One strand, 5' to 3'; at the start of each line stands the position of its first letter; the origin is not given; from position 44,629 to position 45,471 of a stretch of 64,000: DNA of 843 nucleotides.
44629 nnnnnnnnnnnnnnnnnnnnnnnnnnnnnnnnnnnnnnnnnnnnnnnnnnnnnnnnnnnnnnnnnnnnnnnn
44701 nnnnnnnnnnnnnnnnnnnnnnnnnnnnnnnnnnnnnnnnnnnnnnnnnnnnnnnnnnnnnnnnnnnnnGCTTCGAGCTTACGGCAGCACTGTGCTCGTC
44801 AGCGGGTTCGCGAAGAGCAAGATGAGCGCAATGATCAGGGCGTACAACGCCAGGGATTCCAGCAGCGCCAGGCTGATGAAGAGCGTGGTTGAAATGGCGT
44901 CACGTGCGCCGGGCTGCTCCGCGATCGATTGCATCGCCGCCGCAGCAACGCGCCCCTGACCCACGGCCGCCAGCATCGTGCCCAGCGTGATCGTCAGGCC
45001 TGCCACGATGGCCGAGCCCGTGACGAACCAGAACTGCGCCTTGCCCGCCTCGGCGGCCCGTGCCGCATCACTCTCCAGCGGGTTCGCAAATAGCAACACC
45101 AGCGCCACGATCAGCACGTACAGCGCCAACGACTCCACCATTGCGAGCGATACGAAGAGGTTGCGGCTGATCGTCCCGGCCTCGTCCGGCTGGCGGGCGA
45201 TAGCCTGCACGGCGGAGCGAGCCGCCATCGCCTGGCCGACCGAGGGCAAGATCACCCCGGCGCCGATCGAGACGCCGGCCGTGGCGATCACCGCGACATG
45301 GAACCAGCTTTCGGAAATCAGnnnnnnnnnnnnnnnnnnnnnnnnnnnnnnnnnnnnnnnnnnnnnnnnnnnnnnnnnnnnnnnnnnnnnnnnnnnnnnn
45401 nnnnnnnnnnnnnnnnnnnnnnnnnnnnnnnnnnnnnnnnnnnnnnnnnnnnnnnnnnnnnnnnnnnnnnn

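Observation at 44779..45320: Tandem-duplicated, fused c subunit (c2 double hairpin) retaining both carboxylates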

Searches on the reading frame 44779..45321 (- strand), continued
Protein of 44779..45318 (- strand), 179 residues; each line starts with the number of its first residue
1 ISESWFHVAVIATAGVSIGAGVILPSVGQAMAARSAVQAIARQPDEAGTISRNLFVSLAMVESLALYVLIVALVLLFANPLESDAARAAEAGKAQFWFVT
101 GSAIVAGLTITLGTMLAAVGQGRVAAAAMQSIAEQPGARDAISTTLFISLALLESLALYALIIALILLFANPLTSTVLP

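Call 50: get_annotated_region(hit=H1, flank=8000)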
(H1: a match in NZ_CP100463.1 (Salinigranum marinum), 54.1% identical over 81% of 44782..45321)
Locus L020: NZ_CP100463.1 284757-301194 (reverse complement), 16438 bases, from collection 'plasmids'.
description: Salinigranum marinum strain ZS-10 plasmid unnamed2, complete sequence
organism: Salinigranum marinum (NCBI taxid 1515595)
taxonomy: Archaea; Euryarchaeota; Halobacteria; Halobacteriales; Haloferacaceae; Salinigranum; Salinigranum marinum
host: -; source: cell culture,Saline soil; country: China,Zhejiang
typing (MOB-suite, as given by PLSDB): non-mobilizable
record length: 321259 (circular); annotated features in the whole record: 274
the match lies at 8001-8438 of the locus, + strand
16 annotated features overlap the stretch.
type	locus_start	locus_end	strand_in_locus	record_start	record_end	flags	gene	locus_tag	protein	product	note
CDS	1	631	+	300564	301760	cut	-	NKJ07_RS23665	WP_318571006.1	methyltransferase domain-containing protein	-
CDS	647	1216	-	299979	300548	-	-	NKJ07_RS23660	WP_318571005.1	hypothetical protein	-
CDS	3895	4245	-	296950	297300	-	-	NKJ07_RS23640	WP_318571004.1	type II toxin-antitoxin system PemK/MazF family toxin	-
CDS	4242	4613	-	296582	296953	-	-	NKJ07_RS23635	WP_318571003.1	helix-turn-helix domain-containing protein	-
CDS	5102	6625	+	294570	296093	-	atpD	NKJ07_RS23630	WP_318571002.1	F0F1 ATP synthase subunit beta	GO:0015986 - proton motive force-driven ATP synthesis [Evidence IEA]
CDS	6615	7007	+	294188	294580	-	atpC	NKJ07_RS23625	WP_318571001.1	ATP synthase F1 subunit epsilon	GO:0015986 - proton motive force-driven ATP synthesis [Evidence IEA]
CDS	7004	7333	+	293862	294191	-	-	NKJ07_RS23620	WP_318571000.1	AtpZ/AtpI family protein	-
CDS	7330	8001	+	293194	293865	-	atpB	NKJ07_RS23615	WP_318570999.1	F0F1 ATP synthase subunit A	GO:0015986 - proton motive force-driven ATP synthesis [Evidence IEA]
CDS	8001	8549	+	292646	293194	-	atpE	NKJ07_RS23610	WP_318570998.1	ATP synthase F0 subunit C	GO:0015986 - proton motive force-driven ATP synthesis [Evidence IEA]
CDS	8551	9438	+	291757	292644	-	atpF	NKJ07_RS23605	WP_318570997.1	F0F1 ATP synthase subunit B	GO:0015986 - proton motive force-driven ATP synthesis [Evidence IEA]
CDS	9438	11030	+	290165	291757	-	-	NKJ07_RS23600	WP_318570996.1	F0F1 ATP synthase subunit alpha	GO:0015986 - proton motive force-driven ATP synthesis [Evidence IEA]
CDS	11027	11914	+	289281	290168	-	-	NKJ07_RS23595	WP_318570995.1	F0F1 ATP synthase subunit gamma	GO:0015986 - proton motive force-driven ATP synthesis [Evidence IEA]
CDS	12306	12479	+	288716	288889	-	-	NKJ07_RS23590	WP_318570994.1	RING finger protein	-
CDS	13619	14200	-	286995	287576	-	-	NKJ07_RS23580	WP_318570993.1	hypothetical protein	-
CDS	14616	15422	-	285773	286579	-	-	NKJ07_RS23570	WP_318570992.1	MaoC/PaaZ C-terminal domain-containing protein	-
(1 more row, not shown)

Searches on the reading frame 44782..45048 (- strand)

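Call 29: search_protein_families(library=ncbifam, proteins=[window:44782-45048:-], max_evalue=0.00001)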
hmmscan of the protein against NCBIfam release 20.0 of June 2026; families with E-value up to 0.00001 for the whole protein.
seq(89 aa): 13 families
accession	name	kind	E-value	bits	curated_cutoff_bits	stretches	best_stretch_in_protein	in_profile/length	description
NF009998.0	PRK13468.1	equivalog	9e-25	86.8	116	1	11-87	10-86/88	F0F1 ATP synthase subunit C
TIGR03322.1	alt_F1F0_F0_C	exception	1.3e-21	77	130.85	1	10-87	8-85/86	alternate F1F0 ATPase, F0 subunit C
NF005608.0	PRK07354.1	equivalog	5.3e-20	71.8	128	1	11-83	8-80/81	F0F1 ATP synthase subunit C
NF006295.0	PRK08482.1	equivalog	8.7e-14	52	135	1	11-84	31-104/105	F0F1 ATP synthase subunit C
TIGR01260.1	ATP_synt_c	equivalog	6.5e-13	48.5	43.95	1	27-80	5-58/58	ATP synthase F0 subunit C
NF009999.0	PRK13471.1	equivalog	8.8e-13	48.3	124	1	7-80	11-84/85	F0F1 ATP synthase subunit C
NF005363.0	PRK06876.1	equivalog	3e-12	46.2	71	1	12-83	8-79/80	F0F1 ATP synthase subunit C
NF005521.0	PRK07159.1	equivalog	6.9e-12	45.3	122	1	12-80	33-100/101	F0F1 ATP synthase subunit C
NF005733.0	PRK07558.1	equivalog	1.7e-10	41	85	1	13-80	8-74/75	F0F1 ATP synthase subunit C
NF004888.0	PRK06251.1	equivalog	1.2e-07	31.8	101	1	8-81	32-101/102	V-type ATP synthase subunit K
NF004532.0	PRK05880.1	equivalog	3.2e-07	30.5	120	1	10-82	9-81/83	F0F1 ATP synthase subunit C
NF007200.0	PRK09621.1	equivalog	1.1e-06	28.7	108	1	12-77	79-140/141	ATP synthase subunit C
NF005900.0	PRK07874.1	equivalog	3e-06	27.4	114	1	21-76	24-79/80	ATP synthase F0 subunit C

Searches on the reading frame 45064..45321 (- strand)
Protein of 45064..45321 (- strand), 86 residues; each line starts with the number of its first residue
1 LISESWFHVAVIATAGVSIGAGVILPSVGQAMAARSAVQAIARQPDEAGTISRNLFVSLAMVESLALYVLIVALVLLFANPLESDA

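Call 29: search_protein_families(library=ncbifam, proteins=[window:45064-45321:-], max_evalue=0.00001)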
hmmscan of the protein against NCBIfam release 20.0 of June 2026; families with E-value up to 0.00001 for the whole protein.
seq(86 aa): 14 families
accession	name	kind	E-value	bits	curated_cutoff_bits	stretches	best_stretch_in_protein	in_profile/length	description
NF009998.0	PRK13468.1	equivalog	5.4e-28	97.2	116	1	5-83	5-83/88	F0F1 ATP synthase subunit C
TIGR03322.1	alt_F1F0_F0_C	exception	9.6e-25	87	130.85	1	6-82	5-81/86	alternate F1F0 ATPase, F0 subunit C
NF005608.0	PRK07354.1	equivalog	6.1e-22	78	128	1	9-82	7-80/81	F0F1 ATP synthase subunit C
NF009999.0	PRK13471.1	equivalog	1.3e-12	47.7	124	1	12-79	17-84/85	F0F1 ATP synthase subunit C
NF005363.0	PRK06876.1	equivalog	4.8e-11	42.3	71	1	10-82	8-79/80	F0F1 ATP synthase subunit C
TIGR01260.1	ATP_synt_c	equivalog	7.3e-11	41.9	43.95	1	26-79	5-58/58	ATP synthase F0 subunit C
NF005521.0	PRK07159.1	equivalog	1.6e-10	40.9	122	1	14-79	36-100/101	F0F1 ATP synthase subunit C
NF006295.0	PRK08482.1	equivalog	1.9e-10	41.2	135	1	6-82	27-103/105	F0F1 ATP synthase subunit C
NF005900.0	PRK07874.1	equivalog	8e-09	35.7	114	1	14-74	18-78/80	ATP synthase F0 subunit C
NF004532.0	PRK05880.1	equivalog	5e-08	33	120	1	11-81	11-81/83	F0F1 ATP synthase subunit C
NF005733.0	PRK07558.1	equivalog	1.9e-07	31.1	85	1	21-79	16-74/75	F0F1 ATP synthase subunit C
NF007200.0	PRK09621.1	equivalog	6.7e-07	29.3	108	1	14-76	82-140/141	ATP synthase subunit C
NF004888.0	PRK06251.1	equivalog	1.5e-06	28.3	101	1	13-80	38-101/102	V-type ATP synthase subunit K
NF004913.0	PRK06271.1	equivalog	3.2e-06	26.6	211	1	9-78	150-216/220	V-type ATP synthase subunit K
